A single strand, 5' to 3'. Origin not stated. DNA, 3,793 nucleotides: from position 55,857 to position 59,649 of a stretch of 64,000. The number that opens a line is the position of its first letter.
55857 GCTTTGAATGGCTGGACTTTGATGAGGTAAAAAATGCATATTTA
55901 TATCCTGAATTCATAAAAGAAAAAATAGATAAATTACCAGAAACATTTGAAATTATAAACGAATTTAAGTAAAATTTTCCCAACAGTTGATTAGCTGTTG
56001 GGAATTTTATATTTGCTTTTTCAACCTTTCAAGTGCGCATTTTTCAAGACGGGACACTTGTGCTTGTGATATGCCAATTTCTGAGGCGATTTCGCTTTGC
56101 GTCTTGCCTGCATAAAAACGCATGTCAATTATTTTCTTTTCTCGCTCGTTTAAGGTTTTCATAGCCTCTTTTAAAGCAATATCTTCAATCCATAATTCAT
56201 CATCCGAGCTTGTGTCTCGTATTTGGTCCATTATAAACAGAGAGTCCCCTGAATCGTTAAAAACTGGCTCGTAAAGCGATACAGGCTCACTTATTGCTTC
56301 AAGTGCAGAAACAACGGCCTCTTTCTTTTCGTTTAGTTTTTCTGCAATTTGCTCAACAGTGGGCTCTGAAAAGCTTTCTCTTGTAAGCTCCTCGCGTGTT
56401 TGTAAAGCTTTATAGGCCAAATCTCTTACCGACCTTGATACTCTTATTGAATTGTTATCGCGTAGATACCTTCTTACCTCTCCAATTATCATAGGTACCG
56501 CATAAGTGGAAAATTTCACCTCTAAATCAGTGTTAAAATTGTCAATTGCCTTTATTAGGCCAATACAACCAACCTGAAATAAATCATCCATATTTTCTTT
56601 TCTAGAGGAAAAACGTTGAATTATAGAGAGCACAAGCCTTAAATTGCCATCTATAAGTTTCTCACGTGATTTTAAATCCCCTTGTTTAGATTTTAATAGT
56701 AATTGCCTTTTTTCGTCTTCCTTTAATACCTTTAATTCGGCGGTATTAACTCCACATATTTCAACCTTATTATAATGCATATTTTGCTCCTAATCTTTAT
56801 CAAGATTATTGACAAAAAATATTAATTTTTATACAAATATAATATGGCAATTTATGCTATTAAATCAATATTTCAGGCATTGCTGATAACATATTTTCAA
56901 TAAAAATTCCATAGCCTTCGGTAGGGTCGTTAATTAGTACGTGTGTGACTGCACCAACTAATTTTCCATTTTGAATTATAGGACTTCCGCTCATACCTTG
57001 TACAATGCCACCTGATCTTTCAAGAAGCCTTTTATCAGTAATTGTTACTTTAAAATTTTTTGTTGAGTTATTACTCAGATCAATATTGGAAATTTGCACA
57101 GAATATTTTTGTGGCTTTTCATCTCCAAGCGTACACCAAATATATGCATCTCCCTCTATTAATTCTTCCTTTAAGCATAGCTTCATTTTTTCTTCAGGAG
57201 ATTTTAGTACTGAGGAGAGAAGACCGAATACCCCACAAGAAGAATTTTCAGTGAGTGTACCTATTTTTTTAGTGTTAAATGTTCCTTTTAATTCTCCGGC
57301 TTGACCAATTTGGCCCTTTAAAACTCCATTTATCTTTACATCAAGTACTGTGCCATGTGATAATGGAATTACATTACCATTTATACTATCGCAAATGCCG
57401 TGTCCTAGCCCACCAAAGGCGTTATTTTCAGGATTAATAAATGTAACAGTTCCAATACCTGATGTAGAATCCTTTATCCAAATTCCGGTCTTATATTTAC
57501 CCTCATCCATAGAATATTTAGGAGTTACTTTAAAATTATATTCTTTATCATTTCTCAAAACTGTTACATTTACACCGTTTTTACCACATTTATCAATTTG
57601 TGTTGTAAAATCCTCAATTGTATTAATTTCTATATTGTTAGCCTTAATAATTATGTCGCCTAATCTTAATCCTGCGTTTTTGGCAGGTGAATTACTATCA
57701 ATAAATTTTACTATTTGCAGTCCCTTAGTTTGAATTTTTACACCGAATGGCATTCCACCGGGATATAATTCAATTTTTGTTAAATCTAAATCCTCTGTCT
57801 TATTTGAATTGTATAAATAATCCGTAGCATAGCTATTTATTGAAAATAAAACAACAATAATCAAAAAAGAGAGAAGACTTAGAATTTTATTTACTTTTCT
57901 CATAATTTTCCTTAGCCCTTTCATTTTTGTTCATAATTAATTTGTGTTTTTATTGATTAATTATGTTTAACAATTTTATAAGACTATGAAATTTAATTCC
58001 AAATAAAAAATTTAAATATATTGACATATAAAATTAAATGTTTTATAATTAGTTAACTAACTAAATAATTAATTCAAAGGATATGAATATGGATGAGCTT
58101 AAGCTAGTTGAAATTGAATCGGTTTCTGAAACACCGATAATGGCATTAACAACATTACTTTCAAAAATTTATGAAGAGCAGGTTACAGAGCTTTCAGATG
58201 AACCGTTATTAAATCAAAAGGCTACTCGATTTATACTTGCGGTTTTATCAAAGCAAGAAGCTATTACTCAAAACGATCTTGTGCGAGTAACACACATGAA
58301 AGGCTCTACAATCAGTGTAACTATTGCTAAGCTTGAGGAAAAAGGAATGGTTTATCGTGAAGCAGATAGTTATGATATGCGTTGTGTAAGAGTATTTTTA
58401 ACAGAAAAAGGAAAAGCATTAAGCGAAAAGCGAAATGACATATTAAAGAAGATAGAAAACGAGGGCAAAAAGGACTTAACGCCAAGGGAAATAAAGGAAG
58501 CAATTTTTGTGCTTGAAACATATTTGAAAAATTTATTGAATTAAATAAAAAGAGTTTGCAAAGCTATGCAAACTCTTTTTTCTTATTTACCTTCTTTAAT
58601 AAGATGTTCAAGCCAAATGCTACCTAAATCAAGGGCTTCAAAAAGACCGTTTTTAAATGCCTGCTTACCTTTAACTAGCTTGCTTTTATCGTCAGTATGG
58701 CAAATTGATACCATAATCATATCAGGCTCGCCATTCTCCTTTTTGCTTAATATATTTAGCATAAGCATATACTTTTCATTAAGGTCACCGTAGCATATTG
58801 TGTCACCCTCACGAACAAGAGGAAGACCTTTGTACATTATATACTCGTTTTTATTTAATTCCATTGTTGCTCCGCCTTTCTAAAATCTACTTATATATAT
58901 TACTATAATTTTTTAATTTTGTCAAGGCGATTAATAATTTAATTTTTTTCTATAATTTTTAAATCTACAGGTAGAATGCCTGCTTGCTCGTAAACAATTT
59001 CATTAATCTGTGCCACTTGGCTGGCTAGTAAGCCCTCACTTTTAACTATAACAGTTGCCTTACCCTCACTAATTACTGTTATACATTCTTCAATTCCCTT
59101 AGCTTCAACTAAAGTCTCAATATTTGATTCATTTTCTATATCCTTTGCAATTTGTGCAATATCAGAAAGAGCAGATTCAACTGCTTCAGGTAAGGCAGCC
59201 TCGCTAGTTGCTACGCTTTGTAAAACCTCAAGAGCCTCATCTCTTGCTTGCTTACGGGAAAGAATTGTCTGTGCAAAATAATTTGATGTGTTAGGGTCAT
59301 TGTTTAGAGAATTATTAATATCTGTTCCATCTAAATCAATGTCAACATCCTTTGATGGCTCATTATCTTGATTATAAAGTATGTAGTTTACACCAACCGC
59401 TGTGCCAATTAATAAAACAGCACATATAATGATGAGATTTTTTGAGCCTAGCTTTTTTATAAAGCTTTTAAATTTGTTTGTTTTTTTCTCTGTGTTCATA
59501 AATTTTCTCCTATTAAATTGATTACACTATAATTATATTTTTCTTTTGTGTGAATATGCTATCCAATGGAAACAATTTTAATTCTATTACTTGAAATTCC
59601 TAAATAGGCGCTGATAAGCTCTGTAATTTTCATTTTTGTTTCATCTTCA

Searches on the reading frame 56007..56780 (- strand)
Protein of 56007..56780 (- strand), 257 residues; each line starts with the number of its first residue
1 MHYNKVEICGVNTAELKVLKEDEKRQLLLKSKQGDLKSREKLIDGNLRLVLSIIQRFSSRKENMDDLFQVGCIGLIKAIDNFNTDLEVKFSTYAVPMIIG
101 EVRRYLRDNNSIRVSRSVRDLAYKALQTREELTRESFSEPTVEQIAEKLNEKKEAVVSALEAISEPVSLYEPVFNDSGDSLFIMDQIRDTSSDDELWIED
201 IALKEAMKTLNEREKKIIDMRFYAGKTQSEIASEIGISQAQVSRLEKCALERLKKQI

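Call 30: search_protein_families(library=ncbifam, proteins=[window:56007-56780:-], max_evalue=0.01)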
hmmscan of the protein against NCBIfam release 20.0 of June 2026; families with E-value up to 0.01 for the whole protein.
window:56007-56780:- (257 aa): 82 families (the best 25 are shown)
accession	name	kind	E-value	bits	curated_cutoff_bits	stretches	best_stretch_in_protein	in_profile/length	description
NF006071.0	PRK08215.1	equivalog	2.2e-125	417.4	372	1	1-257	1-257/258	RNA polymerase sporulation sigma factor SigG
TIGR02850.1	spore_sigG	equivalog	1.3e-121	404.9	457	1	4-257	1-254/254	RNA polymerase sporulation sigma factor SigG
NF004052.0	PRK05572.1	subfamily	1.6e-88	296.4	311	1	14-257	9-250/252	SigF/SigG family RNA polymerase sporulation sigma factor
TIGR02885.1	spore_sigF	equivalog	1.1e-86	290.4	321.45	1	27-257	1-231/231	RNA polymerase sporulation sigma factor SigF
TIGR02980.1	SigBFG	subfamily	1.1e-77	260.8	234.35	1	37-256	3-225/227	SigB/SigF/SigG family RNA polymerase sigma factor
NF005514.0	PRK07122.1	subfamily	6.1e-43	146.9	372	1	36-257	39-263/264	RNA polymerase sigma factor SigF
TIGR02941.1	Sigma_B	equivalog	7.5e-40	137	315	1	35-256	27-252/255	RNA polymerase sigma factor SigB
NF005644.0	PRK07408.1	subfamily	7.8e-40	137.1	261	1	23-256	13-252/258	RNA polymerase sigma factor SigF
NF004471.0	PRK05803.1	subfamily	1.1e-37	129.5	252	2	17-120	30-133/235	RNA polymerase sporulation sigma factor SigK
TIGR02937.1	sigma70-ECF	superfamily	6.7e-36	123.4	42.9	1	38-257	2-165/165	sigma-70 family RNA polymerase sigma factor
NF006158.0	PRK08301.1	equivalog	1.2e-35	123.1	339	2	9-119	31-141/241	RNA polymerase sporulation sigma factor SigE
TIGR02846.1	spore_sigmaK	equivalog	1.7e-34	119.3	298.65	2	17-118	28-129/227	RNA polymerase sporulation sigma factor SigK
TIGR02835.1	spore_sigmaE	equivalog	9.7e-34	116.8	348.6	2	18-120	33-135/234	RNA polymerase sporulation sigma factor SigE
TIGR02393.1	RpoD_Cterm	equivalog_domain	2.7e-33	115.5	354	1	39-255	2-226/238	RNA polymerase sigma factor RpoD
TIGR02479.1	FliA_WhiG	subfamily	9e-33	113.9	189.6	1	60-256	22-222/224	FliA/WhiG family RNA polymerase sigma factor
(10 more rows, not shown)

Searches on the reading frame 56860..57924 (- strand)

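Call 30: search_protein_families(library=ncbifam, proteins=[window:56860-57924:-], max_evalue=0.01)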
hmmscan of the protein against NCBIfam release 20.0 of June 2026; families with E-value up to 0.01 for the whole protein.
window:56860-57924:- (354 aa): 18 families
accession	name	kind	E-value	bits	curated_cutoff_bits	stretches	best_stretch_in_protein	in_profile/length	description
TIGR02860.1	spore_IV_B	equivalog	2.4e-96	323.2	305.25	1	41-347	79-397/402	SpoIVB peptidase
NF041199.1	trx7_PDZ_seleno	equivalog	6.4e-11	41.8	300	1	42-135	176-272/390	Trx7/PDZ domain-containing (seleno)protein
NF041521.1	HhoA_HhoB_HtrA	equivalog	1.1e-10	41.3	450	1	63-136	258-332/335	HhoA/HhoB/HtrA family serine endopeptidase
TIGR00054.1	TIGR00054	equivalog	1.2e-09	37.6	147.55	1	71-145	205-276/421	RIP metalloprotease RseP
TIGR02037.1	degP_htrA_DO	subfamily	1.7e-09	37.2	416.2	1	70-144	261-336/434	Do family serine endopeptidase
NF047968.1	SerProtHtrA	equivalog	6.1e-09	35.7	470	1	61-134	282-356/357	serine protease HtrA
TIGR02038.1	protease_degS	equivalog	3.3e-08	33.1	422.95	1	71-134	281-345/351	outer membrane-stress sensor serine endopeptidase DegS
NF008147.1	PRK10898.1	equivalog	1.3e-06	27.9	408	1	66-134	278-346/352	outer membrane-stress sensor serine endopeptidase DegS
NF040960.1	MamE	equivalog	1.8e-06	26.9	800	1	72-133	471-533/659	magnetosome formation protease MamE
NF008046.0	PRK10779.1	equivalog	2.1e-06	27.1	477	1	61-145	219-299/450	sigma E protease regulator RseP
NF008189.1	PRK10942.1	equivalog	8.6e-05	21.2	720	1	62-141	307-387/477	serine endoprotease DegP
TIGR00225.1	prc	subfamily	0.00019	20.6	218.6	1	33-134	30-130/335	C-terminal processing peptidase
NF045589.1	Cterm_S41_CtpB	exception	0.00045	19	633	1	57-133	120-196/416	carboxyl-terminal processing protease CtpB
NF040965.1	MamP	equivalog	0.00052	19.7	300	1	81-134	147-201/290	magnetosome magnetite formation protein MamP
NF045590.1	Cterm_S41_CtpC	exception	0.00055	18.8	665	1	57-176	119-237/418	carboxyl-terminal processing protease CtpC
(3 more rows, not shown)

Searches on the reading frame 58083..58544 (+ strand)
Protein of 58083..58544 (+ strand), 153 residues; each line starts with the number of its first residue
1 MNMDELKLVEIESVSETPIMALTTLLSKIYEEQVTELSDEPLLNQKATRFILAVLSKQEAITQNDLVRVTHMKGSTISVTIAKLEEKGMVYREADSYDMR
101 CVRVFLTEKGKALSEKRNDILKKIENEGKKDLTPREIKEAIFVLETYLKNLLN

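Call 69: search_protein_families(library=pfam, proteins=[window:58083-58544:+], max_evalue=0.01)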
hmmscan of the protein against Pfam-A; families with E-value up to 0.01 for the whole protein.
window:58083-58544:+ (153 aa): 11 families
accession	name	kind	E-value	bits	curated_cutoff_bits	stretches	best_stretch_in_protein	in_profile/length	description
PF12802.13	MarR_2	-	1.9e-11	44.4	27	1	51-98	10-58/61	MarR family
PF01047.28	MarR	-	1.4e-10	41.3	24.6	1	51-102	8-59/59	MarR family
PF13463.12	HTH_27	-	8.1e-07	29.7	22.2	1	48-110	5-68/68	Winged helix DNA-binding domain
PF22381.2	Staph_reg_Sar_Rot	-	9.1e-07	29.3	27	1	50-115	18-83/85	Transcriptional regulator SarA/Rot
PF13412.12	HTH_24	-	3.2e-05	23.8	21.9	1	51-90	8-47/48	Winged helix-turn-helix DNA-binding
PF13601.12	HTH_34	-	6.3e-05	23.5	27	1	50-124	4-79/80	Winged helix DNA-binding domain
PF25213.1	HVO_A0261_N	-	0.00018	21.7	35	1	50-126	15-83/86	HVO_A0261 N-terminal domain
PF22194.2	F-93_WHD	-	0.0004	20.8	28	1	50-110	1-62/62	F-93, winged-helix domain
PF01022.26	HTH_5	-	0.0012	19.1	22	0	51-91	7-46/47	Bacterial regulatory protein, arsR family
PF01978.25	TrmB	-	0.0072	16.6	25.6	0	53-97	16-59/68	Sugar-specific transcriptional regulator TrmB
PF04182.18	B-block_TFIIIC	-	0.0087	16.5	22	0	56-94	14-52/73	B-block binding subunit of TFIIIC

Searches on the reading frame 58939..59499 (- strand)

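Call 30: search_protein_families(library=ncbifam, proteins=[window:58939-59499:-], max_evalue=0.01)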
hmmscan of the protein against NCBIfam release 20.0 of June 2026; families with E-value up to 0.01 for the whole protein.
window:58939-59499:- (186 aa): 1 family
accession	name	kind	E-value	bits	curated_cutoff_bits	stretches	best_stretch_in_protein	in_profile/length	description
NF003938.0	PRK05447.1-1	equivalog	0.0023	17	515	1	101-179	72-150/398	1-deoxy-D-xylulose-5-phosphate reductoisomerase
